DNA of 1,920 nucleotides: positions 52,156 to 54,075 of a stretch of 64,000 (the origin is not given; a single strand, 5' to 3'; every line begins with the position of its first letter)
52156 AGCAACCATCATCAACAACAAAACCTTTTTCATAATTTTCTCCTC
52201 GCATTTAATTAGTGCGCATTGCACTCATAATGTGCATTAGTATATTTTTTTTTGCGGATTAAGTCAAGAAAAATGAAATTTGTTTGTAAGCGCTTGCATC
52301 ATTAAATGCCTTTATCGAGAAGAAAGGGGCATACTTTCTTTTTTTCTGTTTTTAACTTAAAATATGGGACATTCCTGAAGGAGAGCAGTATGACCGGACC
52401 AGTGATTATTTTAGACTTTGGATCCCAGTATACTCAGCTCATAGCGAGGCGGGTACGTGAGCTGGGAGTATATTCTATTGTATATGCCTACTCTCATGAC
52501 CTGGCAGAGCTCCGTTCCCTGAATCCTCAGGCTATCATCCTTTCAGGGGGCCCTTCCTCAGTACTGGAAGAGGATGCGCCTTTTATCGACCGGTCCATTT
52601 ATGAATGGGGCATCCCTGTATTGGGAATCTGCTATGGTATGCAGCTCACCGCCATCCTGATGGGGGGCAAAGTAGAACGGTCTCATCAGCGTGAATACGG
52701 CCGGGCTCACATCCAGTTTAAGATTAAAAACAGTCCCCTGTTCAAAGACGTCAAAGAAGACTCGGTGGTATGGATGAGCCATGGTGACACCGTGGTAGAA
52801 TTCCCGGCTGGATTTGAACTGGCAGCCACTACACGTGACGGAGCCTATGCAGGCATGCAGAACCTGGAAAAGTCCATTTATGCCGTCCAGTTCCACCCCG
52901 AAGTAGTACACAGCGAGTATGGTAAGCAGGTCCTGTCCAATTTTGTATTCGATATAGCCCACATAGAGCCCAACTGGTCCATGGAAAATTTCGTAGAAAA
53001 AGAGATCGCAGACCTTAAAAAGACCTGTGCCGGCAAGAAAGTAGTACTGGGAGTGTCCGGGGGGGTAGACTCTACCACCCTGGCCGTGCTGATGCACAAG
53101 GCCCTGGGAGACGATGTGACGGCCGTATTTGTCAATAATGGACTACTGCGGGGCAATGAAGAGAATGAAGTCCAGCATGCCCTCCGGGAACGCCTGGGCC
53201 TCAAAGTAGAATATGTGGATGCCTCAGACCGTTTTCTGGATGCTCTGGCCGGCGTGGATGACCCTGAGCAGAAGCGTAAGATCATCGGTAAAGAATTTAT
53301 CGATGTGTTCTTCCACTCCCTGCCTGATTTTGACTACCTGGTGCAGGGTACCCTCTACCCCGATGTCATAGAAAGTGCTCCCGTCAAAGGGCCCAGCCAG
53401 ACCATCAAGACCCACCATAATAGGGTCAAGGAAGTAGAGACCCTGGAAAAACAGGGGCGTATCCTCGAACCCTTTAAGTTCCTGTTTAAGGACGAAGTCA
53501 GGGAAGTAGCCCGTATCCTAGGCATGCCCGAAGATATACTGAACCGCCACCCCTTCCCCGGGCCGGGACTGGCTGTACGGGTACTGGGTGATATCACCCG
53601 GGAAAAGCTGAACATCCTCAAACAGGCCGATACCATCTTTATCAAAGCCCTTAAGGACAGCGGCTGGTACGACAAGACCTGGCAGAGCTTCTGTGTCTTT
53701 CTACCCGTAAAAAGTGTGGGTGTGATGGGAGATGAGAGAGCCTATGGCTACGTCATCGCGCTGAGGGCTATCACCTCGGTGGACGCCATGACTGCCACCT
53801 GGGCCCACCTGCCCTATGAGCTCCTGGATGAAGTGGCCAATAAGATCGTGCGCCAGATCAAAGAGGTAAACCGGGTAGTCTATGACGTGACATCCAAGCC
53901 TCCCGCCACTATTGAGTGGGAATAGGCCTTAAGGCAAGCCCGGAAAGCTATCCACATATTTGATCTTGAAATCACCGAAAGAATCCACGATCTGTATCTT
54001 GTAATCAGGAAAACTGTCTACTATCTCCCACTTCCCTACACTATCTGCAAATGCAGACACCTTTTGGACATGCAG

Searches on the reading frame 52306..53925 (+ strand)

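Call 70: search_protein_families(library=ncbifam, proteins=[window:52306-53925:+], max_evalue=1e-10)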
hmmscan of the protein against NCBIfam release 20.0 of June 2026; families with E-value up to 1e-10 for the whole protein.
window:52306-53925:+ (539 aa): 23 families
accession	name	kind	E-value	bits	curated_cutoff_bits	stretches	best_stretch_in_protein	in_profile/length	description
NF000848.1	PRK00074.1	equivalog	9.1e-221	733.9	400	1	33-539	1-512/512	glutamine-hydrolyzing GMP synthase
TIGR00884.1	guaA_Cterm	equivalog_domain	4.5e-130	433.5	338.75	1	228-539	1-310/310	glutamine-hydrolyzing GMP synthase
TIGR00888.1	guaA_Nterm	equivalog_domain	2.8e-70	235.6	172.15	1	33-220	1-187/188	glutamine-hydrolyzing GMP synthase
NF001975.0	PRK00758.1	equivalog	3.7e-44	150.5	198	1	33-214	4-179/185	GMP synthase subunit A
NF011201.0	PRK14607.1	equivalog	4.6e-21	75.1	670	1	34-229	3-202/534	bifunctional anthranilate synthase component II/anthranilate phosphoribosyltransferase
NF010081.0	PRK13566.1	equivalog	7e-18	64.2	645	1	32-214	530-717/729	anthranilate synthase component I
NF041322.1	Anth_synII_Halo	equivalog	1.5e-17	63.9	320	1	61-214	29-187/190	anthranilate synthase component II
NF006562.0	PRK09065.1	equivalog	2.4e-17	63.3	205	1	91-202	80-192/242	glutamine amidotransferase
NF006462.0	PRK08857.1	equivalog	1.1e-16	61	345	1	37-214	6-190/193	aminodeoxychorismate/anthranilate synthase component II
NF009475.0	PRK12838.1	equivalog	2.9e-16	59.4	221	1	32-200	171-335/359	carbamoyl phosphate synthase small subunit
NF005946.0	PRK08007.1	equivalog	8.4e-16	58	332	1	43-214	12-185/187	aminodeoxychorismate synthase component 2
NF005799.0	PRK07649.1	equivalog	1.1e-15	57.7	327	1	52-214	21-185/195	aminodeoxychorismate/anthranilate synthase component II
TIGR01368.1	CPSaseIIsmall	equivalog_domain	2.7e-15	56.2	307.35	1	31-200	176-341/361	glutamine-hydrolyzing carbamoyl-phosphate synthase small subunit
NF005849.0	PRK07765.1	equivalog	1.7e-14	53.6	308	1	75-223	48-198/219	aminodeoxychorismate/anthranilate synthase component II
NF010587.0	PRK13980.1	equivalog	2.2e-14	53.3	255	0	227-307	19-95/267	NAD+ synthase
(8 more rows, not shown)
